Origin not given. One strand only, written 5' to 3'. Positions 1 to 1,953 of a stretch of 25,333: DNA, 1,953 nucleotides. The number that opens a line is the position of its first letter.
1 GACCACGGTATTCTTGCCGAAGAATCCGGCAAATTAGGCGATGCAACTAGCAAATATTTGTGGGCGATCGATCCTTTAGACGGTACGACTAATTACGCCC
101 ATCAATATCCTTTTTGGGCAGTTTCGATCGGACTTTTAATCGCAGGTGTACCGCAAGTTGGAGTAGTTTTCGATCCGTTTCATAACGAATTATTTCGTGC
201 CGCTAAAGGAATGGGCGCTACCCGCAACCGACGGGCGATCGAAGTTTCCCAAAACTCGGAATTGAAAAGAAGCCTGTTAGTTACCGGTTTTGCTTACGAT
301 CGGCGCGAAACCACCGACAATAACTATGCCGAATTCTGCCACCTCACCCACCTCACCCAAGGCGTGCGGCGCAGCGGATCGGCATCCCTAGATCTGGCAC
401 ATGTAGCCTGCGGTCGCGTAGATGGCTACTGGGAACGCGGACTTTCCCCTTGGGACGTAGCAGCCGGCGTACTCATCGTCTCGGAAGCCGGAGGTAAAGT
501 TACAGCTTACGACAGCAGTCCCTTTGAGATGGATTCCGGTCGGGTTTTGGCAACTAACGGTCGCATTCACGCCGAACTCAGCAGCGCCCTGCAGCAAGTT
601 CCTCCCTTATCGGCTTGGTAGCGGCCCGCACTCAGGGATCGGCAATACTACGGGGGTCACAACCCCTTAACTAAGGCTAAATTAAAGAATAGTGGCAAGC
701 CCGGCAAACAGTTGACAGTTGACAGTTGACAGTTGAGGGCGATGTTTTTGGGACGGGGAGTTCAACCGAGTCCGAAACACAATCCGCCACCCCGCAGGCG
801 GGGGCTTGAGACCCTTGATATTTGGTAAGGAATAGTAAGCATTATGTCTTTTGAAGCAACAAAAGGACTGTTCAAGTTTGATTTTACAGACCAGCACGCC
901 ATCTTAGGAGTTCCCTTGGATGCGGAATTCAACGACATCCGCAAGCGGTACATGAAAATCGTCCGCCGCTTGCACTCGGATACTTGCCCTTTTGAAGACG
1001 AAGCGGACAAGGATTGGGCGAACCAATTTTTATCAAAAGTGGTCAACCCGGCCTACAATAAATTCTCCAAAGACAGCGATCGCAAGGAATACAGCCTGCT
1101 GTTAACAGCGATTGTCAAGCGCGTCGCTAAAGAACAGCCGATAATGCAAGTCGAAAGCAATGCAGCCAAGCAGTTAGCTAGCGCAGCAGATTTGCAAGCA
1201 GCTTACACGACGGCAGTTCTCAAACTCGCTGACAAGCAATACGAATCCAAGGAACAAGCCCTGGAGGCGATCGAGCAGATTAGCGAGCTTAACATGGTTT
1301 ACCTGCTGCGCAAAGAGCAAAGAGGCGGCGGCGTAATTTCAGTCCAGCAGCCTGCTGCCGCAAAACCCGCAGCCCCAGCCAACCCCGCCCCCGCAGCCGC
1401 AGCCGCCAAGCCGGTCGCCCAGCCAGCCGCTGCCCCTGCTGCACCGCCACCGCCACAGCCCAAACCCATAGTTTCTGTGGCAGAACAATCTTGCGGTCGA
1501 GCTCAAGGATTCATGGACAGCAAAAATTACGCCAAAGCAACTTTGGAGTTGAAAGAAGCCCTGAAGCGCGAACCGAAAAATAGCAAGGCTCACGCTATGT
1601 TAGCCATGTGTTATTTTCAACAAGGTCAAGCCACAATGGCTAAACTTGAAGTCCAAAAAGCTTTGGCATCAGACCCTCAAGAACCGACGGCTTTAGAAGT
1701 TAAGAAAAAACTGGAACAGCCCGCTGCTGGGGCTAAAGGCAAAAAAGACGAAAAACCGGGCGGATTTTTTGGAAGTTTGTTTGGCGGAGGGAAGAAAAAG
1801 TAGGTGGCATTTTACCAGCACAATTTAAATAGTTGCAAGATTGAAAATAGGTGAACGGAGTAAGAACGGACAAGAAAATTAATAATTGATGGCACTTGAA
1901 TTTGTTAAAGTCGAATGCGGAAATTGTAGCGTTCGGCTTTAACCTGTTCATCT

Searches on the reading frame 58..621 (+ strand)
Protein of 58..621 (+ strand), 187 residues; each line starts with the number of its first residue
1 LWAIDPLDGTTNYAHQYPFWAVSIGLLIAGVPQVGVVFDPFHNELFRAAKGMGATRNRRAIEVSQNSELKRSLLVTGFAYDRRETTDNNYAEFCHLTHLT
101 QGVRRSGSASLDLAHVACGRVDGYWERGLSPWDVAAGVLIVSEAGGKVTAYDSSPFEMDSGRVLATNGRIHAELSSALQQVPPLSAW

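Call 44: search_protein_families(library=pfam, proteins=[window:58-621:+], max_evalue=0.001)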
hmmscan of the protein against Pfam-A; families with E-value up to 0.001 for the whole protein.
window:58-621:+ (187 aa): 1 family
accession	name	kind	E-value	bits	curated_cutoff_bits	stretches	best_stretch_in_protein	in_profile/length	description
PF00459.30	Inositol_P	-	7.7e-58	196.5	27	1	1-180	86-268/271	Inositol monophosphatase family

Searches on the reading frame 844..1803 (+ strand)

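Call 44: search_protein_families(library=pfam, proteins=[window:844-1803:+], max_evalue=0.001)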
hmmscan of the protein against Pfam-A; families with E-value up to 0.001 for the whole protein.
window:844-1803:+ (319 aa): 7 families
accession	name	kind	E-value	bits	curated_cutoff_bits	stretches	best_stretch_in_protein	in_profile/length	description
PF14559.12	TPR_19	-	5.7e-10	39.8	25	1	224-289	2-67/68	Tetratricopeptide repeat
PF00226.36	DnaJ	-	1.1e-07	32.3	27.8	1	18-83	3-62/63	DnaJ domain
PF07719.23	TPR_2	-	3.2e-07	30.4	27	0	248-279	2-33/34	Tetratricopeptide repeat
PF13431.12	TPR_17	-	7.7e-06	26.2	24.4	1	237-266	3-32/34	Tetratricopeptide repeat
PF13432.12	TPR_16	-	2e-05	25.3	32.7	1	219-281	3-65/65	Tetratricopeptide repeat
PF13428.12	TPR_14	-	0.00063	20.6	23.5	0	219-254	7-42/44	Tetratricopeptide repeat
PF23914.1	TPR_CcmH_CycH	-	0.00085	19.6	42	1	225-275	99-149/158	Cytochrome c-type biogenesis protein H TPR domain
